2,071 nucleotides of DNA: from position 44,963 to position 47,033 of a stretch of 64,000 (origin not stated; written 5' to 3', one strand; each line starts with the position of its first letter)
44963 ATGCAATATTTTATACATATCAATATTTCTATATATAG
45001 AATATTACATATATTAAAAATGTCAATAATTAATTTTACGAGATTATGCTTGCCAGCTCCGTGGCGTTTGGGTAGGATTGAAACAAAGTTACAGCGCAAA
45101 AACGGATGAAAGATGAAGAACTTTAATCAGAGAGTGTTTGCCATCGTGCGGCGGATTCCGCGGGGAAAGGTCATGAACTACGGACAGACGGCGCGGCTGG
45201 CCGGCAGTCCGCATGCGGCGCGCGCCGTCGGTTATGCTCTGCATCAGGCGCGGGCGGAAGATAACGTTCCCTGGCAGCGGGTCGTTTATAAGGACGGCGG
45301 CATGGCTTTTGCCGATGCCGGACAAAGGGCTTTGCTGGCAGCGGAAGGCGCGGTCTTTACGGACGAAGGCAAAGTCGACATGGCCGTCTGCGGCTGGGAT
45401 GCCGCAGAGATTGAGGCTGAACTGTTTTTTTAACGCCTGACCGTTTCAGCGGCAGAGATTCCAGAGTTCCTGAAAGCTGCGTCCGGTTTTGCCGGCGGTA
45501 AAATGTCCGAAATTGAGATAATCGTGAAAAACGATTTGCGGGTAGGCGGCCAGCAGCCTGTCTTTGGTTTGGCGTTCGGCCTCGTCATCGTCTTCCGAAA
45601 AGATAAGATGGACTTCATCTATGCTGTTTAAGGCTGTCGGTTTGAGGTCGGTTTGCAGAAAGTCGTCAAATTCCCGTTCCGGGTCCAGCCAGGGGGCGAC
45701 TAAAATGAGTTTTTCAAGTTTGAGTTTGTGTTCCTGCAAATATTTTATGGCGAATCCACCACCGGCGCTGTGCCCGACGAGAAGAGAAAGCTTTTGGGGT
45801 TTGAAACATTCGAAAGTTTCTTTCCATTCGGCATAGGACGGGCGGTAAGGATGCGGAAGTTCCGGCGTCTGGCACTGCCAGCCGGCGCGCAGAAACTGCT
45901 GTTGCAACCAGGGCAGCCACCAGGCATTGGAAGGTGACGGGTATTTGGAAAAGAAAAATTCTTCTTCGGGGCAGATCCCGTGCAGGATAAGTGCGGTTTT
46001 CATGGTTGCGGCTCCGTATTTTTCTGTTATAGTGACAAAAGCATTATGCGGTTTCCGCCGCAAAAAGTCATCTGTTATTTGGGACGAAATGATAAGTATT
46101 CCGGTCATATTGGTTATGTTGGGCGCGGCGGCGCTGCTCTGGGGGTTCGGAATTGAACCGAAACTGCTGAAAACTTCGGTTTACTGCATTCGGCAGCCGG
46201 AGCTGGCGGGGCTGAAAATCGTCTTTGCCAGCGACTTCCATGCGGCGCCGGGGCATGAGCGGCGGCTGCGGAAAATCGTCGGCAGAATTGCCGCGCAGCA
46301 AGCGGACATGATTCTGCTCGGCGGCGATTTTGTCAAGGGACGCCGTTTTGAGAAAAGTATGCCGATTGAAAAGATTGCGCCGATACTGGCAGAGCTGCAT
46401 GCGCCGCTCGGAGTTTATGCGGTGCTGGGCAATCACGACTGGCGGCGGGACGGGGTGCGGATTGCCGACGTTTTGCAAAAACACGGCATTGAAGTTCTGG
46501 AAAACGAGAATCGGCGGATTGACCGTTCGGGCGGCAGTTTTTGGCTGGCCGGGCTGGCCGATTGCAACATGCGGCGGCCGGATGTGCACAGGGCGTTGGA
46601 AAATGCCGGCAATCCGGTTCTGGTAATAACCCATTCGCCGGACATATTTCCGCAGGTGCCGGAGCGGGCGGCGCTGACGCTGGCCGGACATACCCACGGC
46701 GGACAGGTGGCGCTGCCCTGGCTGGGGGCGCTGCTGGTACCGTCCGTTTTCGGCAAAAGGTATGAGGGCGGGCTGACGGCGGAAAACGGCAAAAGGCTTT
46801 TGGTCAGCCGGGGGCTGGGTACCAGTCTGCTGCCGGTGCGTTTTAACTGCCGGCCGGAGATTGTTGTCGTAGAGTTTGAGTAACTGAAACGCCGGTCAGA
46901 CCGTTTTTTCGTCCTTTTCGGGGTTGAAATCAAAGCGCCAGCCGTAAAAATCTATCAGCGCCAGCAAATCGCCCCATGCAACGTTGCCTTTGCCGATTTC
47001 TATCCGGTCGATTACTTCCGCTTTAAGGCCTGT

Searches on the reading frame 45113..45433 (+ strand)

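Call 8: search_protein_families(library=pfam, proteins=[window:45113-45433:+], max_evalue=0.01)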
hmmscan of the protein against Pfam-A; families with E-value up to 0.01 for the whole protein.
window:45113-45433:+ (106 aa): 1 family
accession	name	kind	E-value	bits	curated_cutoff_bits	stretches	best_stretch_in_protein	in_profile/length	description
PF01035.26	DNA_binding_1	-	3.2e-23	81.8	27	1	3-79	1-80/81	6-O-methylguanine DNA methyltransferase, DNA binding domain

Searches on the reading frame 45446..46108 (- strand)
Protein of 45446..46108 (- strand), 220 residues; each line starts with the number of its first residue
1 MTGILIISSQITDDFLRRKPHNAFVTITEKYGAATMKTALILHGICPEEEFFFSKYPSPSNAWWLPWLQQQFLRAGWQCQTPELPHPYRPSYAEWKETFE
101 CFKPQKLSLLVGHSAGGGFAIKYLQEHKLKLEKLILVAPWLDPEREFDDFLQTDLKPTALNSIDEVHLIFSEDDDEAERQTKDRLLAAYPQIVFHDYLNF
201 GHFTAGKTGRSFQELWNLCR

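Call 8: search_protein_families(library=pfam, proteins=[window:45446-46108:-], max_evalue=0.01)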
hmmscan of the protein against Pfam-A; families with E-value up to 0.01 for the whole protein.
window:45446-46108:- (220 aa): 5 families
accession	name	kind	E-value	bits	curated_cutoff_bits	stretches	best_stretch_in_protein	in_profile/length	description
PF12146.15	Hydrolase_4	-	8.6e-07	28.9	27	1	105-147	75-117/239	Serine aminopeptidase, S33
PF06821.19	Ser_hydrolase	-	1.1e-06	29.2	22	1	61-206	12-157/172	Serine hydrolase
PF00561.26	Abhydrolase_1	-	3.3e-05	24.1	25.8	1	102-152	66-114/245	alpha/beta hydrolase fold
PF05728.18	UPF0227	-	0.0015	18.9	21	1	78-158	32-108/187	Uncharacterised protein family (UPF0227)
PF12048.14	DUF3530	-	0.0036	17.1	29.8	1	107-185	196-270/310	Protein of unknown function (DUF3530)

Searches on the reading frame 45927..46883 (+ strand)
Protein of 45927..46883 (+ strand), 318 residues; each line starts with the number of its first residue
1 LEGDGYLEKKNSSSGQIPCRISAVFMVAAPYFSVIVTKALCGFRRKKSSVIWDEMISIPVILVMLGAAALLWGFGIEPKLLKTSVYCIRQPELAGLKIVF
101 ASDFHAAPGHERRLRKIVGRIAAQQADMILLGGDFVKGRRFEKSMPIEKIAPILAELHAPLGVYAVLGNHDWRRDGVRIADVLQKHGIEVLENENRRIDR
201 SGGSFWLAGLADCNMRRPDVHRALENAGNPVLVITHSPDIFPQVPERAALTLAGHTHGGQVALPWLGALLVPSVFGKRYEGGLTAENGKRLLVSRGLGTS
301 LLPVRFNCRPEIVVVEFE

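Call 8: search_protein_families(library=pfam, proteins=[window:45927-46883:+], max_evalue=0.01)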
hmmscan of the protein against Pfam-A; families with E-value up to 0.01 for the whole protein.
window:45927-46883:+ (318 aa): 2 families
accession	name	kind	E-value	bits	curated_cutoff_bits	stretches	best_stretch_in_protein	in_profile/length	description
PF00149.33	Metallophos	-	5.5e-12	46.9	21.5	1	96-257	1-189/191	Calcineurin-like phosphoesterase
PF12850.12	Metallophos_2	-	7.1e-07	29.8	27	1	96-230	1-83/154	Calcineurin-like phosphoesterase superfamily domain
